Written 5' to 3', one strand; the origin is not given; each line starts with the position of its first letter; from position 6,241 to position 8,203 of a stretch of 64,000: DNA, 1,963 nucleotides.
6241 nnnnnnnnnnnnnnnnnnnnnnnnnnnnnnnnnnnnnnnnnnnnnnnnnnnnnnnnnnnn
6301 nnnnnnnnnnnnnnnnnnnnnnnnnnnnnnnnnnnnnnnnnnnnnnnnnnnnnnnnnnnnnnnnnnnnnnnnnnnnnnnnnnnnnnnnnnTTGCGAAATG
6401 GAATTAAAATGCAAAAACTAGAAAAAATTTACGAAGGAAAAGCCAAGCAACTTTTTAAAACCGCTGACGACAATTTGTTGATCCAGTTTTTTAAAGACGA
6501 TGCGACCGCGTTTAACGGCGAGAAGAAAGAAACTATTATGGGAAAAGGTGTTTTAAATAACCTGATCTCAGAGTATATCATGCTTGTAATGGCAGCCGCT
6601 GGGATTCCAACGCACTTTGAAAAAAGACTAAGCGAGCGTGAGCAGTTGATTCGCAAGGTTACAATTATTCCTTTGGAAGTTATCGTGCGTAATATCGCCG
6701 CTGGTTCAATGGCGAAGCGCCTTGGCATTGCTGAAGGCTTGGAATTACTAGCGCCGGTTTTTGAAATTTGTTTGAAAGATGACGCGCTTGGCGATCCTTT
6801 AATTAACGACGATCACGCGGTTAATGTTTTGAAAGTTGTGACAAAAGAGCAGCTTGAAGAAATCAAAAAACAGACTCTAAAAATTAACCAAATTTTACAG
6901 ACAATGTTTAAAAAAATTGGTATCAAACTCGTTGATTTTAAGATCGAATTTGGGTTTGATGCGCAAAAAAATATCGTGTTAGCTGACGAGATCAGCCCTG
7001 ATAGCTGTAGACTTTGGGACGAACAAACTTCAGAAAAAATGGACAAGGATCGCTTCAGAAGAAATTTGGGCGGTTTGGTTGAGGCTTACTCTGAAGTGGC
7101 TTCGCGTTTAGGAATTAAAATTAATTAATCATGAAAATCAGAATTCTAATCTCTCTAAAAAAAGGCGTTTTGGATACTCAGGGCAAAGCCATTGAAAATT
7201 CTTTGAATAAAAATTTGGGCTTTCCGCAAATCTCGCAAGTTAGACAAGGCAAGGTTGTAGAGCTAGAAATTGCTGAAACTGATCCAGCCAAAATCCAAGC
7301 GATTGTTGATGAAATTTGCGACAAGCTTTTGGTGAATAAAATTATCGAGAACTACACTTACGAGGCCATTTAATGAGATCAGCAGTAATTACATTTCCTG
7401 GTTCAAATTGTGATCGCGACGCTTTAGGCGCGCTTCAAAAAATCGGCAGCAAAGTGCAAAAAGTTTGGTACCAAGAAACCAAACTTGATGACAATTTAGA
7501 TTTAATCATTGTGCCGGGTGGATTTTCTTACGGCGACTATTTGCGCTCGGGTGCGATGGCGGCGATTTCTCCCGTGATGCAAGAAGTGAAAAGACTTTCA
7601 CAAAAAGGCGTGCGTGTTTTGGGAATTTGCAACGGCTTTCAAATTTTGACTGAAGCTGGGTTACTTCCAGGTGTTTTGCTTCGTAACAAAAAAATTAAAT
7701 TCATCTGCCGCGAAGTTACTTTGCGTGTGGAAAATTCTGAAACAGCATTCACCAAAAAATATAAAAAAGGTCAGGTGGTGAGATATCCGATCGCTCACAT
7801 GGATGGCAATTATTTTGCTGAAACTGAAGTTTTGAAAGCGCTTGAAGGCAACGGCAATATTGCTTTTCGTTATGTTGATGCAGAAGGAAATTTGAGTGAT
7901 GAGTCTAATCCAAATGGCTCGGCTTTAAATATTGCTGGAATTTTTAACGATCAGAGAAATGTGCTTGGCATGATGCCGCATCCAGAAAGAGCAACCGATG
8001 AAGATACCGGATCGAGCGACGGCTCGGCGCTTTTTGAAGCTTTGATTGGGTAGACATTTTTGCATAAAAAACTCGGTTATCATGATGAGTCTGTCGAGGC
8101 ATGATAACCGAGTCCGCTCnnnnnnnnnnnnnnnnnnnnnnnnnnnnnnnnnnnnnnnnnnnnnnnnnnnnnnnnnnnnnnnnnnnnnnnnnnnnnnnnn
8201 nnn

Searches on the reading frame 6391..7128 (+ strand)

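Call 25: search_protein_families(library=pfam, proteins=[window:6391-7128:+], max_evalue=0.000001)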
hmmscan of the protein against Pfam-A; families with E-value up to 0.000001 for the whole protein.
window:6391-7128:+ (245 aa): 1 family
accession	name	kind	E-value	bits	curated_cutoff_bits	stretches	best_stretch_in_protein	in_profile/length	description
PF01259.24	SAICAR_synt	-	5.8e-87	291.7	20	1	12-239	1-232/233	SAICAR synthetase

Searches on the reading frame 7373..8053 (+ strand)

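Call 25: search_protein_families(library=pfam, proteins=[window:7373-8053:+], max_evalue=0.000001)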
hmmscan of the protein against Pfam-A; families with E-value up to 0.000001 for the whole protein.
window:7373-8053:+ (226 aa): 4 families
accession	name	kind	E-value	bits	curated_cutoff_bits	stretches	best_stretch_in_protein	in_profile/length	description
PF13507.12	GATase_5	-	7.4e-43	146.9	27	1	2-210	3-232/260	CobB/CobQ-like glutamine amidotransferase domain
PF07685.20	GATase_3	-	4.3e-09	36.7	27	1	21-94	19-90/196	CobB/CobQ-like glutamine amidotransferase domain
PF00117.34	GATase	-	6e-08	33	22.8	1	20-138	16-128/190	Glutamine amidotransferase class-I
PF01965.30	DJ-1_PfpI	-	5e-07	30.1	26.6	1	35-100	56-115/165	DJ-1/PfpI family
